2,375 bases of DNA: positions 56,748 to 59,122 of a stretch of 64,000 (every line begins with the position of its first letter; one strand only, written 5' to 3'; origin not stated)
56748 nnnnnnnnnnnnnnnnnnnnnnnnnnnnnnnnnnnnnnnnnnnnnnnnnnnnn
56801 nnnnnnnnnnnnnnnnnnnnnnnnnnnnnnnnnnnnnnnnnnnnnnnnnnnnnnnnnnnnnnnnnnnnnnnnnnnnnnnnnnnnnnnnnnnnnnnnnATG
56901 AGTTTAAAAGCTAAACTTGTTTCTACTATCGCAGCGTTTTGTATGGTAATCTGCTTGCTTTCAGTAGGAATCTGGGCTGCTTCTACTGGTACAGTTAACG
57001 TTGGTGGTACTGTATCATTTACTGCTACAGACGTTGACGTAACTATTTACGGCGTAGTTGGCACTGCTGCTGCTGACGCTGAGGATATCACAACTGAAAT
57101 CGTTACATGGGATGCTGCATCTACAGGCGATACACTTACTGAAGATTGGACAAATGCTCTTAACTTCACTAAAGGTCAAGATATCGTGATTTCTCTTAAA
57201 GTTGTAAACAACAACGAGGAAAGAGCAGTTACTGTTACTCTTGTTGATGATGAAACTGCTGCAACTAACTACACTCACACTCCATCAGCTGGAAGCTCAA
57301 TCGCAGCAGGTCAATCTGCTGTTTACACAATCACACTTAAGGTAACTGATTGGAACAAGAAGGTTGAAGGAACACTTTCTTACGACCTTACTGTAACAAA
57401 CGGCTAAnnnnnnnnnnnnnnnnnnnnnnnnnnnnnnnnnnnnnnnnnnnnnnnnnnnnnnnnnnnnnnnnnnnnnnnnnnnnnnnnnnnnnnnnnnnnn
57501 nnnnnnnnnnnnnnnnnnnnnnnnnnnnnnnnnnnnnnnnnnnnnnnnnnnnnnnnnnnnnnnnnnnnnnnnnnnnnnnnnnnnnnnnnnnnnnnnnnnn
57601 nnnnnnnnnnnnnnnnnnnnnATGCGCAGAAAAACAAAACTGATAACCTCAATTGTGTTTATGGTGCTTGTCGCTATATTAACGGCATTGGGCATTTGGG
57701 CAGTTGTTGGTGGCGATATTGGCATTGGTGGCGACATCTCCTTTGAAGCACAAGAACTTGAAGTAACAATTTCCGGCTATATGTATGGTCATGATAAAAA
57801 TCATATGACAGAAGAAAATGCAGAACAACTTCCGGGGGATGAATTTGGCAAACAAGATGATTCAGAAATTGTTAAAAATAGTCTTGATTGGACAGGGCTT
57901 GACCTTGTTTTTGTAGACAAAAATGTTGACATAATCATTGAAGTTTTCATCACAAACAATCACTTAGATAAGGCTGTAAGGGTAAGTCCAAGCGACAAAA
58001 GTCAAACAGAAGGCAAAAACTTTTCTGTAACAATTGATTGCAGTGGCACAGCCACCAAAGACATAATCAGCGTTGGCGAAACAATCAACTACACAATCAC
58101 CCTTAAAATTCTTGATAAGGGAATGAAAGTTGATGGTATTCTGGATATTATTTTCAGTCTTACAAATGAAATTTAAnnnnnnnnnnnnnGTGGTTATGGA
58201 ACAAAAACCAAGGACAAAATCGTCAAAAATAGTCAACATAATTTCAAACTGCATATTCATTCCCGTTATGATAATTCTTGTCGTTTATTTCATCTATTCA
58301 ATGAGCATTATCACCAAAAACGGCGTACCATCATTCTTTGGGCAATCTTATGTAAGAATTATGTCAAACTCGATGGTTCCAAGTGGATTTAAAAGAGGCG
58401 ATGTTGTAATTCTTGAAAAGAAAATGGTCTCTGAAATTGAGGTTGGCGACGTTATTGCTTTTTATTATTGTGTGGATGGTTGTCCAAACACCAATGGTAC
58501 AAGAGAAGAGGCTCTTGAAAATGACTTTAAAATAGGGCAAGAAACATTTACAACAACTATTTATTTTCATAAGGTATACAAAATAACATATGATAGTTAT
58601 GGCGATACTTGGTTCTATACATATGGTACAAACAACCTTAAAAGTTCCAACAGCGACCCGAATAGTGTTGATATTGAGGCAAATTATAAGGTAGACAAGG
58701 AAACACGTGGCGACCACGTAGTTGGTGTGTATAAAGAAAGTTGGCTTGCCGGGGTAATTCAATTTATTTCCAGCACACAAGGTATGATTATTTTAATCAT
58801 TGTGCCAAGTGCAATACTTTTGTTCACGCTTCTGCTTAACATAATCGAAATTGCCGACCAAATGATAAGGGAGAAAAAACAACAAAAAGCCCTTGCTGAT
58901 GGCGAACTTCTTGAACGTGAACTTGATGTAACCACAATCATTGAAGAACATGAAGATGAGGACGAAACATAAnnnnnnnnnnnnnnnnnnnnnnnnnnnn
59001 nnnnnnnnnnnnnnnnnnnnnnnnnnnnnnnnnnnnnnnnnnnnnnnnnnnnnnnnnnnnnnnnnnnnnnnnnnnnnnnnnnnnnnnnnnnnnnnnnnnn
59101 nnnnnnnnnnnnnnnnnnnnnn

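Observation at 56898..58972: sipW-type signal peptidase operon with two TasA-style secreted proteins, and the same N-terminal module fused to an LRR adhesin elsewhere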

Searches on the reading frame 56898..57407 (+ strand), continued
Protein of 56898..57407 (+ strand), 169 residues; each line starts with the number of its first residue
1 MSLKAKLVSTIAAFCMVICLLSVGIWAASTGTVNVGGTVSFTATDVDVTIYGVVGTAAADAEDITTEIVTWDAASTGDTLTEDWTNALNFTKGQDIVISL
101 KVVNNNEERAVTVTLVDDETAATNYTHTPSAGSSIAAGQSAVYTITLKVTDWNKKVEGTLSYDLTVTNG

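Call 52: fold_search(model_id=the predicted structure, library=pdb)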
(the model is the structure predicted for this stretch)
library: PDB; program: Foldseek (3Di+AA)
matches with E <= 10: 1030; with E <= 0.001: 1
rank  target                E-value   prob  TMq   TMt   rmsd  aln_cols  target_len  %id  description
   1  6r7e                  1.0e-03  0.98  0.34  0.32   9.9       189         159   13  N-terminally reversed variant of FimA E. coli with alanine insertion at position 20 (released 2020-05-06)
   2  2m5g_MODEL_1_A        1.2e-03  0.99  0.39  0.36   8.7       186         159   13  Solution structure of FimA wt (released 2013-11-13)
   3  6erj_A                1.2e-03  0.99  0.39  0.36   8.2       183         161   13  Self-complemented FimA subunit from Salmonella enterica (released 2019-01-30)
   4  5lp9                  1.8e-03  0.99  0.39  0.36   7.0       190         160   13  FimA wt from S. flexneri (released 2017-12-20)
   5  6r74                  3.9e-03  0.95  0.37  0.35   9.3       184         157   12  N-terminally reversed variant of FimA E. coli (released 2020-05-06)
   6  5nkt                  6.2e-03  0.90  0.37  0.35   7.3       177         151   13  FimA wt from E. coli (released 2018-05-16)
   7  6qfs_B                1.8e-02  0.69  0.24  0.30   9.6        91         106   20  Chargeless variant of the Cellulose-binding domain from Cellulomonas fimi (released 2019-12-18)
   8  9fyn                  1.9e-02  0.89  0.30  0.07  10.4        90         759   19  Lacto-N-biosidase from Trueperella pyogenes (released 2024-10-09)
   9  7eox_A                2.3e-02  0.87  0.30  0.08  12.9        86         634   15  Protease structure from Euphorbia resinifera (released 2022-01-12)
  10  2r39                  2.5e-02  0.99  0.31  0.38   3.1        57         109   12  Crystal structure of FixG-related protein from Vibrio parahaemolyticus (released 2007-09-11)
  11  1h6e_A                2.5e-02  0.14  0.20  0.14  22.3       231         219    6  MU2 ADAPTIN SUBUNIT (AP50) OF AP2 ADAPTOR (SECOND DOMAIN), COMPLEXED WITH CTLA-4 INTERNALIZATION PEPTIDE TTGVYVKMPPT (released 2001-11-28)
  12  2cri_MODEL_1_A        2.9e-02  0.97  0.30  0.29   4.8        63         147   22  Solution structure of the MSP domain of mouse VAMP-associated proteinA (released 2005-11-20)
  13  7x14_A                3.3e-02  0.97  0.29  0.34   4.7        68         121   20  Crystal structure of phospho-FFAT motif of MIGA2 bound to VAPB (released 2022-09-14)
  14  8jmw_A                3.7e-02  0.99  0.37  0.11   8.2        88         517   16  Fibril form of serine peptidase Vpr (released 2023-12-06)
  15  4y2l_F                3.9e-02  0.75  0.31  0.30   5.2       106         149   14  Structure of CFA/I pili major subunit CfaB trimer (released 2016-08-10)
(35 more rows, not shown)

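Call 61: find_related_loci(query=A2, collection=metagenome_contigs, flank=8000)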
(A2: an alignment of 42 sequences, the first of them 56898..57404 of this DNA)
Query A2 (169 aa) in metagenome_contigs; peptide patterns used: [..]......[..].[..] (x = any residue, [..] = any of these).
81 stretches matched a pattern, but none encodes a relative of the query by tblastn (E <= 1e-3).

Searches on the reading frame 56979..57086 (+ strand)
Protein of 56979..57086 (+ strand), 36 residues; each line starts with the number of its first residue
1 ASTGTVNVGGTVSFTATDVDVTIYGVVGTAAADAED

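Call 55: search_solved_structures(query=window:56979-57086:+, max_evalue=10, show_alignments=5)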
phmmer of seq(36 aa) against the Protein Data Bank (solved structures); distinct sequences matched with E-value up to 10: 0.

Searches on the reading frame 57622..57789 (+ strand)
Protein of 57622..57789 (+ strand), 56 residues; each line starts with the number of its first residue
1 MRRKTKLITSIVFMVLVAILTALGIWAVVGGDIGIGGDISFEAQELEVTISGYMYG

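Call 72: search_protein_families(library=ncbifam, proteins=[window:57622-57789:+], max_evalue=10)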
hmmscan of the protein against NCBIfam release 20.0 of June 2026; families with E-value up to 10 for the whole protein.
seq(56 aa): 3 families
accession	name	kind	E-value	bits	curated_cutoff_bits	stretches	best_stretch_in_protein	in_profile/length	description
NF046003.1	DxFTY_mem_plasm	subfamily_domain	0.015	15.7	60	1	4-43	2-37/130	DxFTY motif-containing membrane protein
NF049866.1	outer_TDE1717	subfamily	0.054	13.4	135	1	11-46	4-37/210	TDE1717 family outer membrane beta-barrel protein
NF053819.1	EF0750_LPXTG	subfamily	0.12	12.9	47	1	1-44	1-43/105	EF2685/EF0750 family sortase-dependent surface protein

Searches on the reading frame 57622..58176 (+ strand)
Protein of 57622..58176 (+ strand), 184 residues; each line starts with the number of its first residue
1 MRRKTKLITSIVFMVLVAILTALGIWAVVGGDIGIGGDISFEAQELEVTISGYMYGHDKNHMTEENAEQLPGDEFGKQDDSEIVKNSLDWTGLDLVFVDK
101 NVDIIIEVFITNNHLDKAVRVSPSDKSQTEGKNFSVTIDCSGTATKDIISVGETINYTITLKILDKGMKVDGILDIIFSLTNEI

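Call 3: search_protein_families(library=pfam, proteins=[window:57622-58176:+], max_evalue=1)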
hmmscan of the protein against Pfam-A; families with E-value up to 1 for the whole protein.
window:57622-58176:+ (184 aa): 1 family
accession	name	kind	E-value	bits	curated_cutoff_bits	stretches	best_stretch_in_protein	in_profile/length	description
PF21843.2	DUF6902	-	0.15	11.4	27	1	75-139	181-246/351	Domain of unknown function (DUF6902)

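Call 4: search_protein_families(library=ncbifam, proteins=[window:57622-58176:+], max_evalue=1)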
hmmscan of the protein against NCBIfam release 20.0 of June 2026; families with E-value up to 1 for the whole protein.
window:57622-58176:+ (184 aa): 1 family
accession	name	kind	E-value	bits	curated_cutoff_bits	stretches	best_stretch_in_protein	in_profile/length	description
TIGR01451.2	B_ant_repeat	repeat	0.086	12.9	24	1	143-162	2-21/53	DUF11 type repeat protein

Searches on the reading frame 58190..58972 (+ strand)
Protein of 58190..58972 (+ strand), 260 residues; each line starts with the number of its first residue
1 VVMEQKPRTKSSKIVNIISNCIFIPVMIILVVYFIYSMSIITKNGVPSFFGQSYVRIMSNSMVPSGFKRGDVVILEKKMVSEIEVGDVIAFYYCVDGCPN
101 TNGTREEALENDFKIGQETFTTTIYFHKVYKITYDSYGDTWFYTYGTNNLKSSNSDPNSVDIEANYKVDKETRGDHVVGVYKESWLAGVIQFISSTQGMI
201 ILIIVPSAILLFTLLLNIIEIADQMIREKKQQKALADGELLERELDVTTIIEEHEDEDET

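Call 3: search_protein_families(library=pfam, proteins=[window:58190-58972:+], max_evalue=1)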
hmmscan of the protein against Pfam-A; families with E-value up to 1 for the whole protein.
window:58190-58972:+ (260 aa): 3 families
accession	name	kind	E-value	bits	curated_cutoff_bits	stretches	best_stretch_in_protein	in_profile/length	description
PF25563.1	TPR_SYVN1_N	-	0.044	13.7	31.4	1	2-62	124-183/268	E3 ubiquitin-protein ligase synoviolin-like, TPR repeats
PF10502.14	Peptidase_S26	-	0.049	14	22.9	1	46-92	17-64/168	Signal peptidase, peptidase S26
PF10864.13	DUF2663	-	0.086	13.7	25.2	1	190-244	38-91/127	Protein of unknown function (DUF2663)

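Call 4: search_protein_families(library=ncbifam, proteins=[window:58190-58972:+], max_evalue=1)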
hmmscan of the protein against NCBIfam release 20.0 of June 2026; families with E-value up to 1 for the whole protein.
window:58190-58972:+ (260 aa): 3 families
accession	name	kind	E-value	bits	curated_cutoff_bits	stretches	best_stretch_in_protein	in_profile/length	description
TIGR02228.1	sigpep_I_arch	equivalog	2.2e-10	40.6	51.85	2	18-92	3-70/158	signal peptidase I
NF046067.1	SigPepSipWBacil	equivalog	1.9e-08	34.1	190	2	16-92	2-78/189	signal peptidase I SipW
TIGR02227.1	sigpep_I_bact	equivalog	0.0047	16.8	47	1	48-93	16-62/162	signal peptidase I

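Call 20: search_solved_structures(query=window:58196-58969:+, max_evalue=10, show_alignments=3)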
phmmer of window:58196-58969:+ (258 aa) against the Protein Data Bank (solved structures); distinct sequences matched with E-value up to 10: 10.
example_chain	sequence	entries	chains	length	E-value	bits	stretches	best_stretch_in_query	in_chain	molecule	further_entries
7p2p_A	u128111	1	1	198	0.18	14.4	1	42-90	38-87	Signal peptidase complex catalytic subunit SEC11A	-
2ewe_A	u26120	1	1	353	0.2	14.3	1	52-135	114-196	Pectate lyase C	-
1air_A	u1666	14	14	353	0.21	14.2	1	52-135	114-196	PECTATE LYASE C | PROTEIN (PECTATE LYASE C)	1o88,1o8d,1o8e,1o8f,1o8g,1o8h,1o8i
9rjb_A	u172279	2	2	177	0.32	13.7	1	40-90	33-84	Signal peptidase complex catalytic subunit SEC11A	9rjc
9iqx_C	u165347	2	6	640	2.3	10.8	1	146-217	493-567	Transient receptor potential cation channel subfamily V member 4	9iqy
8fcb_A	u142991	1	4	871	4.9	9.8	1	146-217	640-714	Transient receptor potential cation channel subfamily V member 4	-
8fc7_A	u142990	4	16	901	5.2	9.7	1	146-217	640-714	Transient receptor potential cation channel subfamily V member 4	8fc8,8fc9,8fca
7aa5_A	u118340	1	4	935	6.4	9.4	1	146-217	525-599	Transient receptor potential cation channel subfamily V member 4,Green fluorescent protein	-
8t1b_A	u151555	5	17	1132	9.6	8.8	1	146-217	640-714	Transient receptor potential cation channel subfamily V member 4/Enhanced green fluorescen | Transient receptor potential cation channel subfamily V member 4-En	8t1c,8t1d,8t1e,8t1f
8ju5_A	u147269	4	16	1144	9.6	8.8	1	146-217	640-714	Transient receptor potential cation channel subfamily V member 4,3C-GFP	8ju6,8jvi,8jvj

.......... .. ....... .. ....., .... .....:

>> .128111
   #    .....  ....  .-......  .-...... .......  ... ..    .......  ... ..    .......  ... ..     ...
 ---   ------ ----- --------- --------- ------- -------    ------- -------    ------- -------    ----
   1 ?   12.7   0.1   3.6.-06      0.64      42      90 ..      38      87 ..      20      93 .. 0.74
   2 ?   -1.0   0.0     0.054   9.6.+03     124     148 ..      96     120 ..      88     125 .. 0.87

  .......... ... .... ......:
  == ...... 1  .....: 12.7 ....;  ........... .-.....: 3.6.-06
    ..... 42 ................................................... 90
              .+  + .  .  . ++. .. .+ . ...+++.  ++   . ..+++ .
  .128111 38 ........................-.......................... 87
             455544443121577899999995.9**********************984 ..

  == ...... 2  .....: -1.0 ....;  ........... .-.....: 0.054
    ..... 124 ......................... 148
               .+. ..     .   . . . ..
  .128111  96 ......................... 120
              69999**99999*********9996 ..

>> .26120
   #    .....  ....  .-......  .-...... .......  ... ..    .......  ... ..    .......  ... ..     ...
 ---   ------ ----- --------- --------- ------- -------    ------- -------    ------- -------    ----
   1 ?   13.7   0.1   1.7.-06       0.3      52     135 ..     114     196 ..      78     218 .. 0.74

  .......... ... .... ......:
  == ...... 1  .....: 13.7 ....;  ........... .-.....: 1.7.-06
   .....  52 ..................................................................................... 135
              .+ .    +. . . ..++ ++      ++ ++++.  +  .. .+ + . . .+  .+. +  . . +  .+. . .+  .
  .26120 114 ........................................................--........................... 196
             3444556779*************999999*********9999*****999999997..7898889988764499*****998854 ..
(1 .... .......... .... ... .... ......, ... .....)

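Call 35: find_related_loci(query=A4, collection=genome_contigs, flank=6000)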
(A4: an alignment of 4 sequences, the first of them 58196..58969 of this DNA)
Query A4 (258 aa) in genome_contigs; peptide patterns used: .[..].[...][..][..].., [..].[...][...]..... (x = any residue, [..] = any of these).
490 stretches matched a pattern; 4 encode a relative of the query (tblastn E <= 1e-3); 4 distinct loci.
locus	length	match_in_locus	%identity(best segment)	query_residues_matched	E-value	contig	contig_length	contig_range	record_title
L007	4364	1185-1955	89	1-258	2e-159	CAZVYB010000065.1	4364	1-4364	MAG TPA_asm: uncultured Lachnospiraceae bacterium isolate SRP315200_co2_729 genome assembly, contig: NODE_39455_length_4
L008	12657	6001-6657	46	6-233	2e-65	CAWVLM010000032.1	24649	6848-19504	MAG: Clostridia bacterium isolate metabat2_coassembly_bwa.753 MAG genome assembly, contig: k87_129357, whole genome shot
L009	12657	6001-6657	47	6-233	7e-65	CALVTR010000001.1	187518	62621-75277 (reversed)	MAG: uncultured Clostridia bacterium isolate BRZ_CD__bin5 genome assembly, contig: BRZ_CD__NODE_68_length_187518_cov_9.5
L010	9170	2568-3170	46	12-221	2e-48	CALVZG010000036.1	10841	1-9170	MAG: uncultured Clostridia bacterium isolate E03__bin18 genome assembly, contig: E03__k127_2170333, whole genome shotgun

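Call 39: search_solved_structures(query=A4, max_evalue=1, show_alignments=2)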
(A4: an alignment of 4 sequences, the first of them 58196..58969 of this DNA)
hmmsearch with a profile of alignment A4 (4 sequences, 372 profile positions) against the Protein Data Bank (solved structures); distinct sequences matched with E-value up to 1: 6.
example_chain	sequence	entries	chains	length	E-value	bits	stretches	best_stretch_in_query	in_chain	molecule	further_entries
7p2p_A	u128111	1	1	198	0.0019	20.8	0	53-89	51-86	Signal peptidase complex catalytic subunit SEC11A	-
7p2q_A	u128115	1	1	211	0.0054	19.3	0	53-89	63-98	Signal peptidase complex catalytic subunit SEC11C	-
9rjb_A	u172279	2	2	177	0.0072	18.9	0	125-161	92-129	Signal peptidase complex catalytic subunit SEC11A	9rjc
7dtd_A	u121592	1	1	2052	0.044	16.4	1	197-297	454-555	Sodium channel protein type 1 subunit alpha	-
9qt5_N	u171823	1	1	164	0.57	12.7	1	223-278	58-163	Large ribosomal subunit protein bL17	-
8biq_D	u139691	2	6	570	0.73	12.4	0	54-174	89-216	4-hydroxybutyrate--CoA ligase 1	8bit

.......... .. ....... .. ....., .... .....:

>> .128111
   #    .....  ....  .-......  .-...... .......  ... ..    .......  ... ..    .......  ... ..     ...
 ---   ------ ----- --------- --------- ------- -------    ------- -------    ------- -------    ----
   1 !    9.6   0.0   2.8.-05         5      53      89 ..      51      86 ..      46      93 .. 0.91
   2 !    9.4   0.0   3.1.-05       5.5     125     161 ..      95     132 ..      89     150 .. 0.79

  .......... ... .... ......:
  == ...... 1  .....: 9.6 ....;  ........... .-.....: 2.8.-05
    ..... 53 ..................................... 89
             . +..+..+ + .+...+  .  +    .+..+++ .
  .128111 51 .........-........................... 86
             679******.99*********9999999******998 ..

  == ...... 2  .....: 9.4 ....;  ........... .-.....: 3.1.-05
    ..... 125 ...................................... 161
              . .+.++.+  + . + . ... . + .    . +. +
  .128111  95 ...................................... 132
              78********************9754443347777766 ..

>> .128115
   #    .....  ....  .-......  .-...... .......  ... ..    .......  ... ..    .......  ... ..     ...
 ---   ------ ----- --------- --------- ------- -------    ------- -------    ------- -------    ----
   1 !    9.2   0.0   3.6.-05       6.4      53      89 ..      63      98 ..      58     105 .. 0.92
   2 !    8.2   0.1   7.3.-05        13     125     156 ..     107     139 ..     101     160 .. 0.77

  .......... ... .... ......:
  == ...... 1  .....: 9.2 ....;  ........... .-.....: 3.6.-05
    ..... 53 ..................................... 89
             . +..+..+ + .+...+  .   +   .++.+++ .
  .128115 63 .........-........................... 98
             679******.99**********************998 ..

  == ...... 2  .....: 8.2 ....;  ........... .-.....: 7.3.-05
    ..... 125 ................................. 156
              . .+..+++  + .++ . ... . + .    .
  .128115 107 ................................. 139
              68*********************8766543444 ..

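Call 45: find_homologous_proteins(query=A4, max_evalue=0.00001)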
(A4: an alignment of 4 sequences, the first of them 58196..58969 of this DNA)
Query A4 (4 sequences) (258 aa, profile of the alignment): 102 proteins with E <= 0.00001 among 8000 candidates.
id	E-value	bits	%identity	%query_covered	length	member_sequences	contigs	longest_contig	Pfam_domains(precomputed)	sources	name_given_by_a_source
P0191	3.3e-187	640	52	89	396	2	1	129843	-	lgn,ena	-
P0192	1.4e-152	527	52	93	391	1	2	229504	-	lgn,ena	-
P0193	5.1e-149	515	44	95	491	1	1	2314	-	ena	-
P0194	4.7e-144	498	41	95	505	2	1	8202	-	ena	-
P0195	1.6e-136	474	52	94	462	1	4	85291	-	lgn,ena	-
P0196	3.0e-134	466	100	100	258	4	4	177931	-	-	-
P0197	3.2e-134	466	43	95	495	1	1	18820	-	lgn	-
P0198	1.4e-132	461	41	95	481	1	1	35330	-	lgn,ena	-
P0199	1.7e-131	457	44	95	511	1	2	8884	-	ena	-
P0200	3.7e-130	453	41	95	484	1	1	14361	-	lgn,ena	-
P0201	8.8e-129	448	43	95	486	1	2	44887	-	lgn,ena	-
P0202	9.0e-128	445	89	100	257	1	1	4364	-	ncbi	-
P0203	1.7e-126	441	42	95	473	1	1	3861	-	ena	-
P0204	1.4e-125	438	44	95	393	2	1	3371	-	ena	-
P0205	1.6e-125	437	42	95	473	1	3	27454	-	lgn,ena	-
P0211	9.9e-115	402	69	97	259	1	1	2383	PF10502.15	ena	-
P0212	9.6e-114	399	69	97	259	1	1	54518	PF10502.15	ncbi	-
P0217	2.4e-112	394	68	96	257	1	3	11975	PF10502.15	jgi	-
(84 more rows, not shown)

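Call 63: find_related_loci(query=A4, collection=metagenome_contigs, flank=8000)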
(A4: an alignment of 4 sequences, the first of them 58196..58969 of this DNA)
Query A4 (258 aa) in metagenome_contigs; peptide patterns used: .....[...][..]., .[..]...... (x = any residue, [..] = any of these).
599 stretches matched a pattern (row limit reached: there are more); 5 encode a relative of the query (tblastn E <= 1e-3); 5 distinct loci.
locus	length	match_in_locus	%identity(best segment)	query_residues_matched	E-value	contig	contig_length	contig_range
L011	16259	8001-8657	47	6-233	1e-64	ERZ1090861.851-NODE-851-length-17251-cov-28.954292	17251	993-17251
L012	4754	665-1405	43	4-253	9e-64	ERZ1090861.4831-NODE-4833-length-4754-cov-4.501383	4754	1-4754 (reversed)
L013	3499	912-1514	29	2-242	2e-13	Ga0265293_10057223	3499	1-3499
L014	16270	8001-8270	34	6-95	1e-10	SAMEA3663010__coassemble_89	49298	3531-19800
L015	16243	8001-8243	33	8-89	4e-7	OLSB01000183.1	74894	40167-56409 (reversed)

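Call 71: search_protein_families(library=pfam, proteins=[L014:12427-13743:+, L015:10968-11618:+, L015:12156-12755:+, L014:8906-10528:+, L013:3-875:+], max_evalue=0.01)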
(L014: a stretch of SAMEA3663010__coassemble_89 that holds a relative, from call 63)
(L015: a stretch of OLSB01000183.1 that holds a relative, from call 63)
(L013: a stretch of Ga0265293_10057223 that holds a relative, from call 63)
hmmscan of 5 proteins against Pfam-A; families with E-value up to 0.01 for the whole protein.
L014:12427-13743:+ (439 aa): 0 families

L015:10968-11618:+ (217 aa): 0 families

L015:12156-12755:+ (200 aa): 0 families

L014:8906-10528:+ (541 aa): 1 family
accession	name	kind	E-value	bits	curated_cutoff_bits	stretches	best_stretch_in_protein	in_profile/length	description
PF07728.20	AAA_5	-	0.00062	20.2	22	1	247-347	2-97/139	AAA domain (dynein-related subfamily)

L013:3-875:+ (291 aa): 0 families

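Call 72: search_protein_families(library=ncbifam, proteins=[L014:12427-13743:+, L015:10968-11618:+], max_evalue=10)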
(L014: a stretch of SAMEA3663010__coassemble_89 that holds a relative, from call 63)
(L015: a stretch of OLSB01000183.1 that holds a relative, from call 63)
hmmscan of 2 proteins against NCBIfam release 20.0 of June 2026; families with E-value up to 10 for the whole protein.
L014:12427-13743:+ (439 aa): 0 families

L015:10968-11618:+ (217 aa): 0 families
